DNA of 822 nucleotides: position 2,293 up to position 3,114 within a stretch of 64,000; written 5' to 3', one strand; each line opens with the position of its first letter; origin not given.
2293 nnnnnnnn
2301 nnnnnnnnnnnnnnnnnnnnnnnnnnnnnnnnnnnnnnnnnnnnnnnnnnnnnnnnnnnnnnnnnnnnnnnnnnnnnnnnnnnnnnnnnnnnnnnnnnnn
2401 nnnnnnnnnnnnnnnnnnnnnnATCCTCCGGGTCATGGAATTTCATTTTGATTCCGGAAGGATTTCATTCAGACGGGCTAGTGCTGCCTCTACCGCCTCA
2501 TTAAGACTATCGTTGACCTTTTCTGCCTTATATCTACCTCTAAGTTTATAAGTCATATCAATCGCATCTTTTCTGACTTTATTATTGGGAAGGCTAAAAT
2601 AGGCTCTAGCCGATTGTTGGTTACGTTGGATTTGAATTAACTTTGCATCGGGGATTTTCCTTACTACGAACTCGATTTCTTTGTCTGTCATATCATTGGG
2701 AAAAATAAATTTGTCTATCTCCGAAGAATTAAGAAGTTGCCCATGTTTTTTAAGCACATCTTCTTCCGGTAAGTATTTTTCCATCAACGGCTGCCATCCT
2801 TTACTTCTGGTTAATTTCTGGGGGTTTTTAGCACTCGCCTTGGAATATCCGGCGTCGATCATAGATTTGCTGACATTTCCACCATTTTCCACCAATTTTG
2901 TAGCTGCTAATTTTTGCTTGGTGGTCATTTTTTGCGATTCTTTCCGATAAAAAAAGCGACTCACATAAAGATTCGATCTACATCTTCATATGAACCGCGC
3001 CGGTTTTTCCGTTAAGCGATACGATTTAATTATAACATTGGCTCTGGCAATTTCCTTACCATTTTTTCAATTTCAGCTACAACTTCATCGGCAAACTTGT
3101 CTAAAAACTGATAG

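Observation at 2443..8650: Two tandem related integrative elements with a recombinational deletion junction (TerS-like 5' fragment fused to an integrase 3' fragment)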

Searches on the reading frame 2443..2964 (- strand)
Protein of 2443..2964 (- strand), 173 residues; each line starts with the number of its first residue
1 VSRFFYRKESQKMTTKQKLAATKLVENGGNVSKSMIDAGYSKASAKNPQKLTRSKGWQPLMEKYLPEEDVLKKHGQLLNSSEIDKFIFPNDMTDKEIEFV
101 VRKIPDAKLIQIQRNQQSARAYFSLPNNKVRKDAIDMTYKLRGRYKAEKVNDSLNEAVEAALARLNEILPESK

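Call 9: search_protein_families(library=pfam, proteins=[window:2443-2964:-], max_evalue=0.01)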
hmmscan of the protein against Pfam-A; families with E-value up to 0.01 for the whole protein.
window:2443-2964:- (173 aa): 0 families

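Call 10: search_protein_families(library=padloc, proteins=[window:2443-2964:-], max_evalue=0.001)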
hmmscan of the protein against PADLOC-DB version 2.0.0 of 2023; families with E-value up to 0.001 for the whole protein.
window:2443-2964:- (173 aa): 0 families

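Call 11: search_protein_families(library=phrogs, proteins=[window:2443-2964:-], max_evalue=0.1)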
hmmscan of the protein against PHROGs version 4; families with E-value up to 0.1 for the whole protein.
window:2443-2964:- (173 aa): 2 families
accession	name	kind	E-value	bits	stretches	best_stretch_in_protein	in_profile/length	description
phrog_17390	-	unknown function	7e-07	30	1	12-47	2-36/69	-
phrog_51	-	head and packaging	0.0011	19.8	1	9-46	85-122/261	terminase small subunit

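Call 12: search_protein_families(library=pfam, proteins=[window:2443-2964:-], max_evalue=10)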
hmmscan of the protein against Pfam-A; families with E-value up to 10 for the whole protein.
window:2443-2964:- (173 aa): 2 families
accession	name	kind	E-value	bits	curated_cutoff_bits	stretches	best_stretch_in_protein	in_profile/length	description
PF03592.21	Terminase_2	-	0.014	16.5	26.1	1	13-47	1-34/141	Terminase small subunit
PF13469.12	Sulfotransfer_3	-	0.11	13.1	27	1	95-136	113-159/216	Sulfotransferase family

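Call 15: find_homologous_proteins(query=window:2443-2928:-, max_evalue=0.001)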
Query window:2443-2928:- (161 aa): 81 proteins with E <= 0.001 among 114 candidates.
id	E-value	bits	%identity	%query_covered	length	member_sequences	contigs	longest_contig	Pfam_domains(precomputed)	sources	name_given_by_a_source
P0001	1.4e-97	341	100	100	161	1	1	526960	-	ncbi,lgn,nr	ncbi:MAG: hypothetical protein Q7S45_04650 [Candidatus Curtissbacteria bacterium]|nr:hypothetical pr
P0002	6.0e-45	171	58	93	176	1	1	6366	-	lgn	-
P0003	1.7e-41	160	54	85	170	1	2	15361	-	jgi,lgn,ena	-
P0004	2.3e-40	156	48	99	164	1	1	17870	-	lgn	-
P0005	8.3e-37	144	46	100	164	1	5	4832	-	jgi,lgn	jgi:hypothetical protein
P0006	2.4e-36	143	44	99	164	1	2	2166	-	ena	-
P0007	3.2e-36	143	42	99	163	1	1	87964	-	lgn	-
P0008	4.2e-36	142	40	99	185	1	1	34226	-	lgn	-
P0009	7.4e-34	135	49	91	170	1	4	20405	-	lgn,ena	-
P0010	1.0e-33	134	50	81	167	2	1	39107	-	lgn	-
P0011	1.8e-33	134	46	88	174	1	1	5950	-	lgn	-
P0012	5.3e-32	129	42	99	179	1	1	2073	-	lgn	-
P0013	7.6e-31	125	41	88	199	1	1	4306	-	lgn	-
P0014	9.7e-31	125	49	84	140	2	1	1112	-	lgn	-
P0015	9.4e-29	118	46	84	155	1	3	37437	-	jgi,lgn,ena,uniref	uniref:Terminase n=1 Tax=viral metagenome TaxID=1070528 RepID=A0A6H1ZC80_9ZZZZ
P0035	3.4e-23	100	82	34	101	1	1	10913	-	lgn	-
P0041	1.7e-19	88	43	83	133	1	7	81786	-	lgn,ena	-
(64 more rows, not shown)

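Call 17: find_encoding_contigs(protein=P0002, flank=10000, max_places=3)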
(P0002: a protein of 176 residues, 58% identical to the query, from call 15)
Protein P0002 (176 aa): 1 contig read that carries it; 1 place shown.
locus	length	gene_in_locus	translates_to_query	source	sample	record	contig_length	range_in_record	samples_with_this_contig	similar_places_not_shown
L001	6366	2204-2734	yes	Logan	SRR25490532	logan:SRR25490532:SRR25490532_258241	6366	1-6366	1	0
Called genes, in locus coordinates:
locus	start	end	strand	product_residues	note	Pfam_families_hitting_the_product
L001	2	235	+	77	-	?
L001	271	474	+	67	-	-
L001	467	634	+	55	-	-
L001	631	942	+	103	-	-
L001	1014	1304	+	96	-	-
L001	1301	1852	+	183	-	-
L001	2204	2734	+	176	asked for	-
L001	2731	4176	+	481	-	-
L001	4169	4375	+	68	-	-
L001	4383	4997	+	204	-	-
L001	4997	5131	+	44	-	-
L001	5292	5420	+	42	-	-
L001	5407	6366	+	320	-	?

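Call 18: find_encoding_contigs(protein=P0003, flank=10000, max_places=3)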
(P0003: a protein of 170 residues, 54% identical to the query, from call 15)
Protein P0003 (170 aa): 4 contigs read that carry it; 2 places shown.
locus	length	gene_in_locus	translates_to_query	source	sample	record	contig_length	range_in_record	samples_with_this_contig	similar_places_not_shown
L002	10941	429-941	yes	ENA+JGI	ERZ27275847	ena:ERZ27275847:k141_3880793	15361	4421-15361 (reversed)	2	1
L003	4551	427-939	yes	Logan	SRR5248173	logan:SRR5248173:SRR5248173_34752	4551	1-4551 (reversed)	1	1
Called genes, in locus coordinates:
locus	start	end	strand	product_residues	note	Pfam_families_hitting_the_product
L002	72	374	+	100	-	-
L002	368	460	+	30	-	-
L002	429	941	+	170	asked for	-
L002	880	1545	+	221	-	-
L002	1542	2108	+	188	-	PF05063:MT-A70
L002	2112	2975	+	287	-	-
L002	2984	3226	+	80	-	-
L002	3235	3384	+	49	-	-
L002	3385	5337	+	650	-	PF23899:SU10_portal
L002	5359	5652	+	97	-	-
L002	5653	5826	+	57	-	-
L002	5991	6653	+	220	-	-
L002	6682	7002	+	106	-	-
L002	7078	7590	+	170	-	-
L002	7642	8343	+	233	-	PF25209:Phage_capsid_4 (weak)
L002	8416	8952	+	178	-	-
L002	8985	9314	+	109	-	-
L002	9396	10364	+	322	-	-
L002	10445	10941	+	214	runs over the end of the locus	-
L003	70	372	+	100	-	-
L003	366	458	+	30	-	-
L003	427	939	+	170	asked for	-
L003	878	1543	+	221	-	-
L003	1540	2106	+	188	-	PF05063:MT-A70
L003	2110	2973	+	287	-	-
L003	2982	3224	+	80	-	-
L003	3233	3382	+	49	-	-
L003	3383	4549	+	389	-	?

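Call 20: find_encoding_contigs(protein=P0004, flank=10000, max_places=3)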
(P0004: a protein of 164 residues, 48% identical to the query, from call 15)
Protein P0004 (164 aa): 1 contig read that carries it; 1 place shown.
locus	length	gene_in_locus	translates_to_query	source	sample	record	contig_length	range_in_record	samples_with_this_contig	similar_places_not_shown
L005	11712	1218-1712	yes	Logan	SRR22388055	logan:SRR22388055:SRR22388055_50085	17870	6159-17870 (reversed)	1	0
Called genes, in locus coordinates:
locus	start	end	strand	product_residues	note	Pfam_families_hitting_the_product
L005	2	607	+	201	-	?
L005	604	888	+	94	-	-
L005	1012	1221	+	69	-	-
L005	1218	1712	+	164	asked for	-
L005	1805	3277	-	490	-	-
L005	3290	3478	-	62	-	-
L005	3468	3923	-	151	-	-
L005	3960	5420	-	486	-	-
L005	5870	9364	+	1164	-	-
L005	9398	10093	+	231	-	PF09509:Hypoth_Ymh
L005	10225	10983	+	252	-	PF12146:Hydrolase_4, PF00561:Abhydrolase_1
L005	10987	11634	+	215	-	PF02567:PhzC-PhzF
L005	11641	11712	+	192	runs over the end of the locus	-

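Call 25: find_related_loci(query=A3, collection=genome_contigs, flank=10000)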
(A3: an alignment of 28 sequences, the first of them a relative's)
Query A3 (161 aa) in genome_contigs; peptide patterns used: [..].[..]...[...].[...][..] (x = any residue, [..] = any of these).
25 stretches matched a pattern; 7 encode a relative of the query (tblastn E <= 1e-3); 7 distinct loci.
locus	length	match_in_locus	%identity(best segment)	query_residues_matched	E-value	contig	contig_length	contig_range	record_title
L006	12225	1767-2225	41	1-154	2e-37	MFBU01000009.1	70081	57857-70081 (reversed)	MAG: Candidatus Curtissbacteria bacterium RIFCSPLOWO2_02_41_11 rifcsplowo2_02_sub10_scaffold_19, whole genome shotgun se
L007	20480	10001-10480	42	2-153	1e-31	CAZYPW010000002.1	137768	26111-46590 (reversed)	MAG TPA_asm: uncultured Gammaproteobacteria bacterium isolate binchicken_co38_269 genome assembly, contig: NODE_320_leng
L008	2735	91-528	34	4-137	7e-25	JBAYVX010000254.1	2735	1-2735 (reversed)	MAG: Kiritimatiellales bacterium isolate SO_2016_LW3_7 scaffold77589_LW162_2016, whole genome shotgun sequence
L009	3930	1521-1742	53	2-72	2e-20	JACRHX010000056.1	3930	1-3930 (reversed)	MAG: Parcubacteria group bacterium isolate NC_groundwater_1788_Pr3_B-0.1um_42_9 SR-2_scaffold_141_3550463, whole genome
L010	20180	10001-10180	55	1-59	5e-14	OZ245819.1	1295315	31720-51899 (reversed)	MAG: Candidatus Altimarinota bacterium isolate 8c067c06-5b1f-41bb-8451-b42de601a66a genome assembly, chromosome: 1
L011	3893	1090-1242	55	2-52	2e-13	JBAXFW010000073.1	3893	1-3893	MAG: bacterium isolate ELA281 MAG281_73, whole genome shotgun sequence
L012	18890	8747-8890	65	2-49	3e-14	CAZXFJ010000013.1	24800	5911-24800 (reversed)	MAG TPA_asm: uncultured Gammaproteobacteria bacterium isolate SRP292972_co1_15 genome assembly, contig: NODE_945_length_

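Call 29: search_protein_families(library=pfam, proteins=[L006:2304-3095:+, L006:4521-6209:+, L006:6914-8326:+, L006:8311-9120:+, L006:9519-10310:+, L005:1805-3277:-, L005:3468-3923:-, L005:3960-5456:-, L005:29-607:+, L005:5870-9364:+], max_evalue=0.01)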
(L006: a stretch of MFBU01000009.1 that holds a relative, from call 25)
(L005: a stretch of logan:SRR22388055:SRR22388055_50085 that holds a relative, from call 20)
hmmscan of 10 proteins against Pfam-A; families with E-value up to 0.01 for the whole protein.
L006:2304-3095:+ (263 aa): 0 families

L006:4521-6209:+ (562 aa): 3 families
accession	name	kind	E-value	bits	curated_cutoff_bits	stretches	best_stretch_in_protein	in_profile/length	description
PF00239.26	Resolvase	-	6.3e-24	85.2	23.3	1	4-144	1-137/145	Resolvase, N terminal domain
PF07508.19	Recombinase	-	2.3e-08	34.7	21.1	1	194-267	17-101/102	Recombinase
PF13408.12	Zn_ribbon_recom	-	0.0052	17.6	25.3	0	286-340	3-57/58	Recombinase zinc beta ribbon domain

L006:6914-8326:+ (470 aa): 2 families
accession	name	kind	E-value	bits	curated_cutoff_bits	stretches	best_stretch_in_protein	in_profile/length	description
PF08353.15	MurT_C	-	1.8e-31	108.8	25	1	341-451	1-110/110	MurT ligase C-terminal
PF08245.18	Mur_ligase_M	-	1.4e-20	74.6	24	2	57-205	1-160/200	Mur ligase middle domain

L006:8311-9120:+ (269 aa): 1 family
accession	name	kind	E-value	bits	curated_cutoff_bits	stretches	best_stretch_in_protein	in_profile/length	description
PF07685.20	GATase_3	-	5.5e-34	117.9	27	1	8-227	1-195/196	CobB/CobQ-like glutamine amidotransferase domain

L006:9519-10310:+ (263 aa): 2 families
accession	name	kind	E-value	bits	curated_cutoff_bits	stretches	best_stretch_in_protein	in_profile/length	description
PF12706.13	Lactamase_B_2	-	1.4e-25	90.5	27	1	44-230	3-200/200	Beta-lactamase superfamily domain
PF00753.33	Lactamase_B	-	1.1e-06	29.2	22.7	1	42-155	16-131/196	Metallo-beta-lactamase superfamily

L005:1805-3277:- (490 aa): 0 families

L005:3468-3923:- (151 aa): 1 family
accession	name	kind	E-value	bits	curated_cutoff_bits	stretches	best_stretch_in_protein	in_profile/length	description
PF23800.1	DUF7176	-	0.00077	20.3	27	1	11-59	2-51/94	Family of unknown function (DUF7176)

L005:3960-5456:- (498 aa): 0 families

L005:29-607:+ (192 aa): 1 family
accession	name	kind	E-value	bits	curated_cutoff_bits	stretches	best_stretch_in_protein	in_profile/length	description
PF03796.21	DnaB_C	-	3.7e-12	46.6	27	1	3-114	127-235/255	DnaB-like helicase C terminal domain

L005:5870-9364:+ (1164 aa): 1 family
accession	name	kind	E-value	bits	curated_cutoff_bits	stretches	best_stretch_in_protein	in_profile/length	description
PF13646.12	HEAT_2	-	0.0019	18.9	27.7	0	388-457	13-77/88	HEAT repeats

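Call 30: search_protein_families(library=phrogs, proteins=[L005:1805-3277:-, L005:3960-5456:-, L006:2304-3095:+, L005:604-888:+, L005:1012-1221:+], max_evalue=0.01)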
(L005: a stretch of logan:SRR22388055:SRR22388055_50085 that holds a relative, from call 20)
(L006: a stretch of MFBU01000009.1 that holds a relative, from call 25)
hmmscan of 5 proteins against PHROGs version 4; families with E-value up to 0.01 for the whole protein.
L005:1805-3277:- (490 aa): 0 families

L005:3960-5456:- (498 aa): 0 families

L006:2304-3095:+ (263 aa): 0 families

L005:604-888:+ (94 aa): 0 families

L005:1012-1221:+ (69 aa): 0 families

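Call 44: find_encoding_contigs(protein=P0035, flank=10000, max_places=2)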
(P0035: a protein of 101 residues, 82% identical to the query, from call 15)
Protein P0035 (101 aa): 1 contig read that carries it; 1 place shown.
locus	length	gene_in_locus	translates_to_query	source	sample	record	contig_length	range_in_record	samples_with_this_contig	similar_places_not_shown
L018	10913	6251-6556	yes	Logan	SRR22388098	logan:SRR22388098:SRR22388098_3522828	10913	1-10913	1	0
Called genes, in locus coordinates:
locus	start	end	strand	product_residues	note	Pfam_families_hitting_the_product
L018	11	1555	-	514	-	PF00239:Resolvase, PF07508:Recombinase, PF13408:Zn_ribbon_recom (faint)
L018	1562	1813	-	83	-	-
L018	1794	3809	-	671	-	PF12728:HTH_17, PF00270:DEAD (weak), PF04851:ResIII, PF18766:SWI2_SNF2 (weak), PF00271:Helicase_C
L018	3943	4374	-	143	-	-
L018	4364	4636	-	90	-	-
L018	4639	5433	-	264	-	-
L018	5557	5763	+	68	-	PF13560:HTH_31, PF12844:HTH_19 (weak), PF01381:HTH_3, PF13443:HTH_26 (weak)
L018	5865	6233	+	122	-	-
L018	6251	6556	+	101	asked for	-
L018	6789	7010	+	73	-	-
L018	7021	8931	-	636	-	PF13589:HATPase_c_3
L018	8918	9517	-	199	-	-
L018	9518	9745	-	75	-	-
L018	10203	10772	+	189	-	-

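Call 50: find_related_loci(query=A3, collection=viral_contigs, flank=10000)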
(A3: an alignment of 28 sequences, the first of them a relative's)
Query A3 (161 aa) in viral_contigs; peptide patterns used: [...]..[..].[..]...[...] (x = any residue, [..] = any of these).
36 stretches matched a pattern; 31 encode a relative of the query (tblastn E <= 1e-3); 31 distinct loci.
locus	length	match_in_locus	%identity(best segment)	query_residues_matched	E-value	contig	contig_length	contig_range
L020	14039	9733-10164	44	2-146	5e-36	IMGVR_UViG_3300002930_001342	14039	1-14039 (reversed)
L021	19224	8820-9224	46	2-137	1e-35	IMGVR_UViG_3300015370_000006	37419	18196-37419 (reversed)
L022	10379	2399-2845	44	2-143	4e-35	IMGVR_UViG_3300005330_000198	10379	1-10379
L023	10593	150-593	44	2-147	3e-33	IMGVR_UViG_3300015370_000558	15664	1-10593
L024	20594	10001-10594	36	2-152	3e-32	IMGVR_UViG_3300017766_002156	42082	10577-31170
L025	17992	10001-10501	38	2-138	2e-30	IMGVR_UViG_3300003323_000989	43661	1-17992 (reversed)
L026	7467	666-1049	43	4-132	1e-30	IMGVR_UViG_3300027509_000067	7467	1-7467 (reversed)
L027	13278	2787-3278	35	2-137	5e-28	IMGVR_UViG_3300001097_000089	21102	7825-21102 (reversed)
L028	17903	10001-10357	40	2-143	4e-26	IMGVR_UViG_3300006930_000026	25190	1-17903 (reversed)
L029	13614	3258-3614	40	2-143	4e-26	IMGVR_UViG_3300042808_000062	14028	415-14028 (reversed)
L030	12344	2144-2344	63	2-68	2e-23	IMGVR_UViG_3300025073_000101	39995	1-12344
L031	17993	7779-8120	40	2-137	3e-22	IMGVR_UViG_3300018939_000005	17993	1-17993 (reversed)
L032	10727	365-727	38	1-146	5e-20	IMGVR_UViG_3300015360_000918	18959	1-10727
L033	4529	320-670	32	2-157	6e-18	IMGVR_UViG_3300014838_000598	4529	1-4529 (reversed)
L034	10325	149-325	58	2-60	1e-17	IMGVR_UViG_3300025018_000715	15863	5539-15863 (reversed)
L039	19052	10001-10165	60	1-55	2e-14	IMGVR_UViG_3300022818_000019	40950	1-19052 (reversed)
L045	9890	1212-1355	58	2-49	2e-12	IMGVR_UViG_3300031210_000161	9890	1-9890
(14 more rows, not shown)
